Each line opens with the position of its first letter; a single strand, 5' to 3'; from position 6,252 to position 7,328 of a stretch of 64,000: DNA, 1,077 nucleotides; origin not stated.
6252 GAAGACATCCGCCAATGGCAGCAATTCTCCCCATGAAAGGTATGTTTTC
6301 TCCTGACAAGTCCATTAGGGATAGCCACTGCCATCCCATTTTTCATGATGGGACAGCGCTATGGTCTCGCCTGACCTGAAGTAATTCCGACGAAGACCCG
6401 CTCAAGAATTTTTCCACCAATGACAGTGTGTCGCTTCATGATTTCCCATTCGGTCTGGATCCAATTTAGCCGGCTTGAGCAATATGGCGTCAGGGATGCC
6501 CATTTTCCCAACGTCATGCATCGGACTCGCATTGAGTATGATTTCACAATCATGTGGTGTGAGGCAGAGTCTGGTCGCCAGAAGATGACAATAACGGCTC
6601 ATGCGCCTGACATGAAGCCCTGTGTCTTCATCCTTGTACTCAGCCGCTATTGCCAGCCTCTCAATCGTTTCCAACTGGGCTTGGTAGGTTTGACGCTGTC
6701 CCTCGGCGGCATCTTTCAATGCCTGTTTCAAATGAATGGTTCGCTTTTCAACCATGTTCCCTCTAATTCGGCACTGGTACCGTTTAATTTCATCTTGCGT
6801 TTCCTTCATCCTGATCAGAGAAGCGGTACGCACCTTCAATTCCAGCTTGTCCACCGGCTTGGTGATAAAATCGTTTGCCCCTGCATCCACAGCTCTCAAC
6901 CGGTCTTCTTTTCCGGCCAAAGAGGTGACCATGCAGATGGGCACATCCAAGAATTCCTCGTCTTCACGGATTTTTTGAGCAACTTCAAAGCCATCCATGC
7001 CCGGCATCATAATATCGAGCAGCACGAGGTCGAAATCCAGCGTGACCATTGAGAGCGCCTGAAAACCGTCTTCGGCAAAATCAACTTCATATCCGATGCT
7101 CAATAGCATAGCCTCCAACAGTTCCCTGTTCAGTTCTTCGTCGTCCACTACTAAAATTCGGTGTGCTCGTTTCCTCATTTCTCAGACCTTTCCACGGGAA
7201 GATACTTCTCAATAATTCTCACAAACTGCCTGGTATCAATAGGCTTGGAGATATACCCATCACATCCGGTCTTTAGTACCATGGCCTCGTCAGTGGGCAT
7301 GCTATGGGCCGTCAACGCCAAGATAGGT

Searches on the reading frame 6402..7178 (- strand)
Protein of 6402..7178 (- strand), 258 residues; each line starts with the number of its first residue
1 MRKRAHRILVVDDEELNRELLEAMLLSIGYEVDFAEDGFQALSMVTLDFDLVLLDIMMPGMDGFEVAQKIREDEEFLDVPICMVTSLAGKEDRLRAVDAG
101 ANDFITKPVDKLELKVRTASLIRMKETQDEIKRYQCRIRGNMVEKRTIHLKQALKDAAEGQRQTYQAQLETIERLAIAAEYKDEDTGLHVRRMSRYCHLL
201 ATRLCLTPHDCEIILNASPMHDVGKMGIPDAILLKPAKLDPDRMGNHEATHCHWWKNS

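Call 25: search_protein_families(library=pfam, proteins=[window:6402-7178:-], max_evalue=0.01)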
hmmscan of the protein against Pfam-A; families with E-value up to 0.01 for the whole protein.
window:6402-7178:- (258 aa): 2 families
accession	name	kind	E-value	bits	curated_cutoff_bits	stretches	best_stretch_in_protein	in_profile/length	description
PF00072.30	Response_reg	-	1.3e-28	99.8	30.2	1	8-116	1-108/111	Response regulator receiver domain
PF01966.28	HD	-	0.0012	19.6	22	1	189-248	4-59/116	HD domain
